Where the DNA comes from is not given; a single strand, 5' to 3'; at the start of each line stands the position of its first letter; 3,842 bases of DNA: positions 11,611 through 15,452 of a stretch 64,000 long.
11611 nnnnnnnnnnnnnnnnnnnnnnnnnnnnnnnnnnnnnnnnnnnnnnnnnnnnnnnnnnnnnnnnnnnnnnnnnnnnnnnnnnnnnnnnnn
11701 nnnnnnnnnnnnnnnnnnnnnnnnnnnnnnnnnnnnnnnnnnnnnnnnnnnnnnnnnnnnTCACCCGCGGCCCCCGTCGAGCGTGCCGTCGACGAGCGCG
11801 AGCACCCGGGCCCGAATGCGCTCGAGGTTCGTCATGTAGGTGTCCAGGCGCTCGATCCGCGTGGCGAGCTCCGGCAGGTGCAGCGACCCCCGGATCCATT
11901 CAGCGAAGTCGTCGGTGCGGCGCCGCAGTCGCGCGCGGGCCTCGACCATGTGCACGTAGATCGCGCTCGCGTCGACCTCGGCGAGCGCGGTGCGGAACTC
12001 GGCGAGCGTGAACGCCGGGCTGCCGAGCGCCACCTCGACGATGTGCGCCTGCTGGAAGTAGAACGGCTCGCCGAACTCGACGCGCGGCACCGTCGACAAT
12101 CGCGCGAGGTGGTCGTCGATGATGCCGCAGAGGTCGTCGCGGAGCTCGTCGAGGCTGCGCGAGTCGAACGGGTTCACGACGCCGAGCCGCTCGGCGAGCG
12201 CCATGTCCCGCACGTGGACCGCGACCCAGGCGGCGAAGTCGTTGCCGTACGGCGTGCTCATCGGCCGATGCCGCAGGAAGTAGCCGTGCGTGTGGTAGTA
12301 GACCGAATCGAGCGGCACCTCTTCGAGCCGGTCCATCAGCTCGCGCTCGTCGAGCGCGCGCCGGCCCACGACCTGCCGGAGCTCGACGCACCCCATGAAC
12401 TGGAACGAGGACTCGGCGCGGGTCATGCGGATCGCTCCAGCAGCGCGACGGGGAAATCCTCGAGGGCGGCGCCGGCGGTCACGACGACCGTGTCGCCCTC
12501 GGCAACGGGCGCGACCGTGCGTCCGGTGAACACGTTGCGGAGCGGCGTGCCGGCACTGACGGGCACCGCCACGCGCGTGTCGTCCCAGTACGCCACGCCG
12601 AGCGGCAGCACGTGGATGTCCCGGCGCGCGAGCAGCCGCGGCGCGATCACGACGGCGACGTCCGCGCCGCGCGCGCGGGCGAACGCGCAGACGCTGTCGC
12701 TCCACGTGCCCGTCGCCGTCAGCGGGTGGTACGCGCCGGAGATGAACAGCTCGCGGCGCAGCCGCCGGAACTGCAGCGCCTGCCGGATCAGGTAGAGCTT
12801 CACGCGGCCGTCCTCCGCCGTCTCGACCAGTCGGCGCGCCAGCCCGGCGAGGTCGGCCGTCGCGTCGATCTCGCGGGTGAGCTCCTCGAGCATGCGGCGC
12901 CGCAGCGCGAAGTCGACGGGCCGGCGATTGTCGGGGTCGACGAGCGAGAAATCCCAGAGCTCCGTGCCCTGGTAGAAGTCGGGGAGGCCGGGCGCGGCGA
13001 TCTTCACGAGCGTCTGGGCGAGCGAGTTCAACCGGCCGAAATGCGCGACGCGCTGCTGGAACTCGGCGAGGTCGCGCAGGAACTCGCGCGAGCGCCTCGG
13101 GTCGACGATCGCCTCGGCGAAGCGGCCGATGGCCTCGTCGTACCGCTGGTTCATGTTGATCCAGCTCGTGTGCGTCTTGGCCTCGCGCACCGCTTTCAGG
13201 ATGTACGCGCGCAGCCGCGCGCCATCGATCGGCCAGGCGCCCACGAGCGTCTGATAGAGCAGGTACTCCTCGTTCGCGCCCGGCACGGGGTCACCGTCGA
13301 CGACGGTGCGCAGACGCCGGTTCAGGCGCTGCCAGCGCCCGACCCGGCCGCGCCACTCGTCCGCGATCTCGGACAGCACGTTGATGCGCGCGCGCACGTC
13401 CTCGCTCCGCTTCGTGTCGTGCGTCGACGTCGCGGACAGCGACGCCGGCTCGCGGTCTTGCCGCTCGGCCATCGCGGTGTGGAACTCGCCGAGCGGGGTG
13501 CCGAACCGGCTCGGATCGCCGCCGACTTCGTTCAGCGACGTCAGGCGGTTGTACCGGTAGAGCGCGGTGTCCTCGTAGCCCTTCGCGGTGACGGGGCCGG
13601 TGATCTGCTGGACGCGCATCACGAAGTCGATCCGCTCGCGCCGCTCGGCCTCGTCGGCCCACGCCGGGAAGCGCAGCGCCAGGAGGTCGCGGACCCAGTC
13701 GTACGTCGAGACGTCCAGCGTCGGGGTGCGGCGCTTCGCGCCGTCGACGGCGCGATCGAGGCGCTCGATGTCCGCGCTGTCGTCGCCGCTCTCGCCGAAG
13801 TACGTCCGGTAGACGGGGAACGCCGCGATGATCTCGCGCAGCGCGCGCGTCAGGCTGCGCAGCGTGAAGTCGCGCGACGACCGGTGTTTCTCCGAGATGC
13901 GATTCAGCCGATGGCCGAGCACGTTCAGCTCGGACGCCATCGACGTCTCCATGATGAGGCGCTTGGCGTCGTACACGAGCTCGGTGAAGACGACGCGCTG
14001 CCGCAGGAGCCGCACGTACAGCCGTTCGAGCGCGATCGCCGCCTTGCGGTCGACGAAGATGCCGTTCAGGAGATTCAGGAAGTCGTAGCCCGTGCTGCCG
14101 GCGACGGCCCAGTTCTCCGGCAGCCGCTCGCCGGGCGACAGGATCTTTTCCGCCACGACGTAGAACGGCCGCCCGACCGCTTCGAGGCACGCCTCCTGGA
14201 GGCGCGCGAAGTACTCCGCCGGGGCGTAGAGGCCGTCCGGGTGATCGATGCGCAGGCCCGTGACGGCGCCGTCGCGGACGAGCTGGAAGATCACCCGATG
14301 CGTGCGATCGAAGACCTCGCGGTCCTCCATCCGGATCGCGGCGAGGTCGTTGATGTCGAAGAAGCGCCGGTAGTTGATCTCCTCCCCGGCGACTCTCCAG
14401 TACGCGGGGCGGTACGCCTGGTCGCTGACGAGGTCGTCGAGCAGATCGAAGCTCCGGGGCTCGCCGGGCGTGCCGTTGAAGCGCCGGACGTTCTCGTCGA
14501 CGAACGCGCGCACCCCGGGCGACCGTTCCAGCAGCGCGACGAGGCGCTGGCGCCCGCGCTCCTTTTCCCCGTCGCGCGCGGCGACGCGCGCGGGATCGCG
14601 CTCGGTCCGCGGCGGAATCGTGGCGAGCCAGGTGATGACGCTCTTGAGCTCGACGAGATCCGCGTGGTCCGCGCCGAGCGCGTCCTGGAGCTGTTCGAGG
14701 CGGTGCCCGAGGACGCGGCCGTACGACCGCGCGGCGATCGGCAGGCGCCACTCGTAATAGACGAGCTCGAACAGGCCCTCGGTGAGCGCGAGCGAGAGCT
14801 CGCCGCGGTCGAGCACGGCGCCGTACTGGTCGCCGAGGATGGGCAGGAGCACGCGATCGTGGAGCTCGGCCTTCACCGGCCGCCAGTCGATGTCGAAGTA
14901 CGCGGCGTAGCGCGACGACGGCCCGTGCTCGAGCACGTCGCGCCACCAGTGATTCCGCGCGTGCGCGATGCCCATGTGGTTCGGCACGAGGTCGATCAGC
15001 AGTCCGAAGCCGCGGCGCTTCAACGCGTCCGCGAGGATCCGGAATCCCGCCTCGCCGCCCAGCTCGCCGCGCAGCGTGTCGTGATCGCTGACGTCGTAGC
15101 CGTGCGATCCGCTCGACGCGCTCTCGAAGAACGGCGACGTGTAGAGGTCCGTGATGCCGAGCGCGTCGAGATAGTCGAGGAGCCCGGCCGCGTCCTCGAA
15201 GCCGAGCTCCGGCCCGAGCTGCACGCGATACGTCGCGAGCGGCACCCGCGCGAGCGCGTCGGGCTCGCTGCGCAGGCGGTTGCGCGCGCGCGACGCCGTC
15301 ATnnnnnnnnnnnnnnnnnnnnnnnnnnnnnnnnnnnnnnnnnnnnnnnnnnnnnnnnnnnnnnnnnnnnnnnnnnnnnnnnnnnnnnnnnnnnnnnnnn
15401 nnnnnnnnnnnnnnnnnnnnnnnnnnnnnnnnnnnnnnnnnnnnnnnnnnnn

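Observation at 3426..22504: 17-kb start/stop-overlapped operon encoding a GlgA-independent glucan/trehalose cycle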

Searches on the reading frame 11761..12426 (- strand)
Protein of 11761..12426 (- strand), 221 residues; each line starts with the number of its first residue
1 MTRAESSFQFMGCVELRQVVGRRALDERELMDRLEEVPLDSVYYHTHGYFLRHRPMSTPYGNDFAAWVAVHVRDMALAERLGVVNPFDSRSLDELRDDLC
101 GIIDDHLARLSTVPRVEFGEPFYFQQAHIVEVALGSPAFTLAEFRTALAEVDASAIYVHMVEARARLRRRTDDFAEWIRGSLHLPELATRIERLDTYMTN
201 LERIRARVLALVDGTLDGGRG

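Call 7: search_protein_families(library=pfam, proteins=[window:11761-12426:-])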
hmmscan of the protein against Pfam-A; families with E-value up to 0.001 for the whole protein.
window:11761-12426:- (221 aa): 1 family
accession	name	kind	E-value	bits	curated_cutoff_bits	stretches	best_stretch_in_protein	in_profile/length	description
PF19027.5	DUF5752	-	3.2e-58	197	23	1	6-212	2-207/208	Family of unknown function (DUF5752)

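Call 9: search_protein_families(library=ncbifam, proteins=[window:11761-12426:-])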
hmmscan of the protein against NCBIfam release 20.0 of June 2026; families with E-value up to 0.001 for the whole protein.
window:11761-12426:- (221 aa): 0 families

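Call 22: find_homologous_proteins(query=window:11761-12426:-)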
Query window:11761-12426:- (221 aa): 942 proteins with E <= 0.001 among 8000 candidates; the best 120 are listed.
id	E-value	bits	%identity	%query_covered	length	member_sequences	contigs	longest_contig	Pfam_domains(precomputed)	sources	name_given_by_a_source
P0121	1.8e-142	490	100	100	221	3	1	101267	PF19027.6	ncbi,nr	ncbi:MAG: hypothetical protein HYU41_21195 [Candidatus Rokubacteria bacterium]|nr:hypothetical prote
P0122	1.3e-131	455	93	100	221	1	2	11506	PF19027.6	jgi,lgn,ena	-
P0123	8.7e-126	436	88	100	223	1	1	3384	PF19027.6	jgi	jgi:hypothetical protein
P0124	1.6e-118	412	83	100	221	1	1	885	PF19027.6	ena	-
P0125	4.7e-116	404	82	100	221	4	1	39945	PF19027.6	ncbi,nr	ncbi:MAG: hypothetical protein HYR51_03070 [Candidatus Rokubacteria bacterium]|nr:hypothetical prote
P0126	8.5e-115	400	81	100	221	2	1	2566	PF19027.6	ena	-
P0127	3.9e-114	398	80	100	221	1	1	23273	PF19027.6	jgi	jgi:hypothetical protein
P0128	7.2e-114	397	80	100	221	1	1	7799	PF19027.6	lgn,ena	-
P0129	2.9e-113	395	80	98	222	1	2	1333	PF19027.6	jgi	-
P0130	4.6e-113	394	81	98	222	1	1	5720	PF19027.6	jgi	jgi:uncharacterized protein DUF5752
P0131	2.6e-112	392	82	98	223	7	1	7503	PF19027.6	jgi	jgi:hypothetical protein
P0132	9.7e-112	390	82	96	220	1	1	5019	PF19027.6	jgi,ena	jgi:hypothetical protein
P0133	2.3e-111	389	82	95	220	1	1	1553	PF19027.6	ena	-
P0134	5.0e-111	388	82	95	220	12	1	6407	PF19027.6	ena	-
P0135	8.5e-111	387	80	97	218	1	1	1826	PF19027.6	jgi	jgi:hypothetical protein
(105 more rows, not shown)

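Call 24: find_related_loci(query=A1, collection=genome_contigs, flank=10000)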
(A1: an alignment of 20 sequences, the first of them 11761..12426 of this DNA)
Query A1 (221 aa) in genome_contigs; peptide patterns used: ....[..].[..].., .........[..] (x = any residue, [..] = any of these).
141 stretches matched a pattern; 94 encode a relative of the query (tblastn E <= 1e-3); the best 80 are kept; 80 distinct loci.
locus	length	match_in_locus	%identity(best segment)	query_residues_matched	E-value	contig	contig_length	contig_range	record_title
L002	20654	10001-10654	68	4-221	3e-102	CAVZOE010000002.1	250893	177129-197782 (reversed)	MAG: uncultured Candidatus Rokubacteria bacterium isolate MFD06298.bin.2.71 genome assembly, contig: contig_1152, whole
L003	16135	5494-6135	74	4-217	5e-102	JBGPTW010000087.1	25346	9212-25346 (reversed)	MAG: Candidatus Methylomirabilia bacterium isolate OBJ1_062018_110_59 k141_2600150_length_25346_cov_15.0000, whole genom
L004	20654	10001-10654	71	4-221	4e-101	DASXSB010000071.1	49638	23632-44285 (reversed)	MAG TPA_asm: Candidatus Methylomirabilota bacterium isolate SMAG_U4655 k141_3726732, whole genome shotgun sequence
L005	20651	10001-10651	71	2-216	4e-101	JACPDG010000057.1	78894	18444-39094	MAG: Candidatus Rokuibacteriota bacterium isolate NC_groundwater_303_Ag_B-0.1um_71_19 S7_GD2017_3_B1_scaffold_198, whole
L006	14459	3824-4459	73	6-217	2e-101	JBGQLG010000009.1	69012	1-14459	MAG: Candidatus Methylomirabilia bacterium isolate OBJ2_061818_050_43 k141_141994_length_69012_cov_26.7548, whole genome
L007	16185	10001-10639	72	6-218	2e-100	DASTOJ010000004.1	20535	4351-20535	MAG TPA_asm: Candidatus Methylomirabilota bacterium isolate SMAG_U2167 k141_495965, whole genome shotgun sequence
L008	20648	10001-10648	71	2-217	8e-100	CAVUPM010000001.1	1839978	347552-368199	MAG: uncultured Candidatus Rokubacteria bacterium isolate MFD06229.bin.2.170 genome assembly, contig: contig_11623, whol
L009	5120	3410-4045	72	7-218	7e-100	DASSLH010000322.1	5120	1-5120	MAG TPA_asm: Candidatus Methylomirabilota bacterium isolate SMAG_U1165 k141_1803498, whole genome shotgun sequence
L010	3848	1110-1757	71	2-217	2e-100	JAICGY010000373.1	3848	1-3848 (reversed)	MAG: Candidatus Methylomirabilota bacterium isolate CK_bin.35 k141_2264125_length_3848_cov_8.1764, whole genome shotgun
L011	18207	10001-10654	70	1-218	2e-99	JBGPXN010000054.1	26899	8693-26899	MAG: Candidatus Methylomirabilia bacterium isolate OBJ1_062018_090_37 k141_542917_length_26899_cov_19.3782, whole genome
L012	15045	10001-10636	71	7-218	1e-98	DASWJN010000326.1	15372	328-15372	MAG TPA_asm: Candidatus Methylomirabilota bacterium isolate SMAG_U2896 k141_3609442, whole genome shotgun sequence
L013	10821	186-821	71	8-219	4e-98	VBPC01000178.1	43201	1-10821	MAG: Candidatus Rokuibacteriota bacterium isolate AR_45 14_0927_12_20cm_scaffold_927, whole genome shotgun sequence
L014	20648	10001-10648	69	2-217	8e-98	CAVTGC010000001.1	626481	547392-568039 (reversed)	MAG: uncultured Candidatus Rokubacteria bacterium isolate MFD09212.bin.1.136 genome assembly, contig: contig_13279, whol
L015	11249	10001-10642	68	4-217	2e-97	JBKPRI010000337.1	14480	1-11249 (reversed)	MAG: Candidatus Methylomirabilota bacterium isolate GS_EKS_MAG_00053 GS_EKS_000004004706, whole genome shotgun sequence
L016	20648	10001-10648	69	4-219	3e-97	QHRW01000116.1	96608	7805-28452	MAG: Candidatus Rokuibacteriota bacterium isolate AR5 14_1009_16_40cm_scaffold_350_curated, whole genome shotgun sequenc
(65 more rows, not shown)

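Call 41: predict_structure(alignment_id=A1)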
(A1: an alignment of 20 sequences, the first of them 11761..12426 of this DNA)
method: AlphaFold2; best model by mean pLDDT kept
length: 221 residues; sequences in the alignment: 20
mean_pLDDT: 58.3   pTM: 0.46
mean pLDDT of the five models: 58.3, 50.0, 47.2, 45.8, 44.2
residues with pLDDT >= 90: 0; 70-90: 75; 50-70: 55; < 50: 91
segments of 3 or more residues with pLDDT < 50: 16-63, 112-128, 154-167, 169-172, 195-199
pLDDT, mean of each block of 10 residues (from residue 1): 77 50 41 43 27 27 50 62 66 72 75 38 42 73 82 46 45 72 87 56 74 79 37
secondary structure, 60 per line:
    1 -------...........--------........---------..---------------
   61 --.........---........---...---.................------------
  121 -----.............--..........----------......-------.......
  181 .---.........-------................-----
elements in order: E8-18 H27-34 H63-71 H75-82 H92-108 E126-138 H141-150 H161-166 H174-181 H185-193 H201-216

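Call 43: search_solved_structures(query=A1, max_evalue=10)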
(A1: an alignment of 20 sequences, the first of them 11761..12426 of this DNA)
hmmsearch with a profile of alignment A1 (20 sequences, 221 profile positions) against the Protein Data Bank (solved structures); distinct sequences matched with E-value up to 10: 9.
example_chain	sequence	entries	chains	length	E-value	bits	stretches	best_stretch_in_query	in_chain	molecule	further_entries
4cso_A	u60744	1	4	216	8.6e-21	77.5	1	3-203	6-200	ORFY PROTEIN, TRANSCRIPTION FACTOR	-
2zqm_A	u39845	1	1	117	0.32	13.5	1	11-51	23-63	Prefoldin beta subunit 1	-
9ea5_A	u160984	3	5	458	1.3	11.6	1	137-178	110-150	Citrobacter BubCD | Citrobacter BubCD D104A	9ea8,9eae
9eav_A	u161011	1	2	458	1.3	11.5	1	137-178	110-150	Citrobacter BubCD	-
9ea4_A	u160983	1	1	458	1.3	11.5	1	138-178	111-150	Citrobacter BubCD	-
3njq_A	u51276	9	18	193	1.4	11.5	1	34-96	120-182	ORF 17 | KSHV protease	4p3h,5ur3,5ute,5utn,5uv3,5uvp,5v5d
4p2t_A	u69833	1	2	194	1.4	11.4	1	34-96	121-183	KSHV Protease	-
2pbk_A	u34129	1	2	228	1.5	11.3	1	34-96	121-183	KSHV protease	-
1fl1_A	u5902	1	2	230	1.5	11.3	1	34-96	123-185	PROTEASE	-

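Call 50: search_solved_structures(query=window:11761-12426:-, max_evalue=0.01, show_alignments=1)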
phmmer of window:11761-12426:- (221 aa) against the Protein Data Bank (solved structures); distinct sequences matched with E-value up to 0.01: 1.
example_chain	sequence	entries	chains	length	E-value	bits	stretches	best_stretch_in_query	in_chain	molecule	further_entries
4cso_A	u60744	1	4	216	6.8e-15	58.8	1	3-208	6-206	ORFY PROTEIN, TRANSCRIPTION FACTOR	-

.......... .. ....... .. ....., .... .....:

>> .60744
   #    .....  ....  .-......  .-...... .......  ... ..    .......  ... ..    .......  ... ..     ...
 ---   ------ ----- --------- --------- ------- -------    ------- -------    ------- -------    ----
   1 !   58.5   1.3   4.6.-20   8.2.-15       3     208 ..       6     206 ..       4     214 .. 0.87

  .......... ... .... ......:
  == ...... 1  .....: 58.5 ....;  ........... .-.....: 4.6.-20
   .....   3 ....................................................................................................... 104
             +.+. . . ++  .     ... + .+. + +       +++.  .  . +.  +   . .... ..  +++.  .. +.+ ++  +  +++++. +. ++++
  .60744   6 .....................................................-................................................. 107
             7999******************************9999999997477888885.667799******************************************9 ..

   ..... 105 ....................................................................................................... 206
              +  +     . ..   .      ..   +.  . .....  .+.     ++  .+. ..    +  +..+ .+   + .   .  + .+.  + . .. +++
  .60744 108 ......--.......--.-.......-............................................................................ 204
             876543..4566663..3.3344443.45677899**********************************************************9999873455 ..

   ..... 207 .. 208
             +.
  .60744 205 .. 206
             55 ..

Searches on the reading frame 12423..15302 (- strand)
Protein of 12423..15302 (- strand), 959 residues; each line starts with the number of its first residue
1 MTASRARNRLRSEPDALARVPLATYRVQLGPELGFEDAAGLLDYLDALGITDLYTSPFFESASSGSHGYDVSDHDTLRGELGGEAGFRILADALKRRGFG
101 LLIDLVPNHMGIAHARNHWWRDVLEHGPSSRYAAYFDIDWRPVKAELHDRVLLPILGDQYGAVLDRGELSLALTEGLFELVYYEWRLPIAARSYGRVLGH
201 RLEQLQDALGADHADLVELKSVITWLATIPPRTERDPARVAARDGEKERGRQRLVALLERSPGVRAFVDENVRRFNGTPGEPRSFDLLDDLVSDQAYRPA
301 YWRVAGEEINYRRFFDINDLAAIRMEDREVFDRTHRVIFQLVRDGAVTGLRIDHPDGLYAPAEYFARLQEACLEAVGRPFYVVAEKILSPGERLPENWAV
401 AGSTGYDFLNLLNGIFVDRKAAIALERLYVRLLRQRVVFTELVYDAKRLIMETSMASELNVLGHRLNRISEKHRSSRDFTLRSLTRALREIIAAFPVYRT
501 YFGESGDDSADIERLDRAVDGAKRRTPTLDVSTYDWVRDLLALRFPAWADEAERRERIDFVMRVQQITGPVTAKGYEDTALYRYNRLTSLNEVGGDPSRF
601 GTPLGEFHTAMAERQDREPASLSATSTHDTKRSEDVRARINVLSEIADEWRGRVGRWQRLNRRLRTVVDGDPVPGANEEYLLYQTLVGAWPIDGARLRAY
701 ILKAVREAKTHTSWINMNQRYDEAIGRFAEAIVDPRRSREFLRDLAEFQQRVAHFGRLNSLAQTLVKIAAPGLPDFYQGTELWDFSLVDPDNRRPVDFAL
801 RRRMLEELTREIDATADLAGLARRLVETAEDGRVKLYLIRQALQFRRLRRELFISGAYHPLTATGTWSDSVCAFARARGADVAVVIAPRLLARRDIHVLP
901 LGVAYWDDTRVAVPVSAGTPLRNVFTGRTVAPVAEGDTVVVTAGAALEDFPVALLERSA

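Call 7: search_protein_families(library=pfam, proteins=[window:12423-15302:-])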
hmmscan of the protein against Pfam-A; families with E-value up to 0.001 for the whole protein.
window:12423-15302:- (959 aa): 1 family
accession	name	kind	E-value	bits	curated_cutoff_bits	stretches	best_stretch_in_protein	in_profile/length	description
PF00128.31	Alpha-amylase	-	6e-17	62.5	22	1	42-144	25-120/446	Alpha amylase, catalytic domain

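Call 9: search_protein_families(library=ncbifam, proteins=[window:12423-15302:-])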
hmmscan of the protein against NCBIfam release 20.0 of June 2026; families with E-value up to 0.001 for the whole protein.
window:12423-15302:- (959 aa): 24 families
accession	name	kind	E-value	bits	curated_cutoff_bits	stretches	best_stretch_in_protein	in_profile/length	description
NF011087.0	PRK14511.1-5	equivalog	0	1297.5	1556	2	378-958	403-995/996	malto-oligosyltrehalose synthase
NF011077.0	PRK14507.1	equivalog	0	1125.6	2148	1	12-958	734-1691/1693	malto-oligosyltrehalose synthase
NF011088.0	PRK14511.1-6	equivalog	0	1032.5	1877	2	377-955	425-1006/1009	malto-oligosyltrehalose synthase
TIGR02401.1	trehalose_TreY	equivalog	1.1e-284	946.9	498.65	1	21-956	1-837/838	malto-oligosyltrehalose synthase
NF011085.0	PRK14511.1-2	equivalog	1.7e-219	731.2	1312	2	271-955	216-870/873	malto-oligosyltrehalose synthase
NF011086.0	PRK14511.1-3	equivalog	9.3e-216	719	1411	1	21-957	4-922/924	malto-oligosyltrehalose synthase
NF011084.0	PRK14511.1-1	equivalog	9.5e-137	457.6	1021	3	551-869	384-672/728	malto-oligosyltrehalose synthase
NF008051.0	PRK10785.1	equivalog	2.8e-13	49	568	1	42-116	185-257/607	maltodextrin glucosidase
NF041090.1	Cyc-maltodext_AglB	equivalog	1.1e-12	47.6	540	1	42-137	71-159/470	cyclomaltodextrinase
TIGR02403.1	trehalose_treC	equivalog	1.6e-11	43.6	799.05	1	42-136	33-121/544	alpha,alpha-phosphotrehalase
NF041321.1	Alpha-amyl_MalA_Halo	equivalog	3.3e-11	42.3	875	1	35-137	281-378/666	alpha-amylase MalA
TIGR02456.1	treS_nterm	equivalog_domain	2.8e-10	39.3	678.35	1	41-121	33-109/539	maltose alpha-D-glucosyltransferase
NF011293.0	PRK14705.1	equivalog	1.9e-08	32.3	2376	1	14-110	747-840/1224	1,4-alpha-glucan branching enzyme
NF008183.0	PRK10933.1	subfamily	2.4e-07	29.8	535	1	41-136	38-127/551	alpha,alpha-phosphotrehalase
NF051899.1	BetGalacBglAAgro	equivalog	3.8e-06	25.6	900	1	41-115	33-106/537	beta-galactosidase BglA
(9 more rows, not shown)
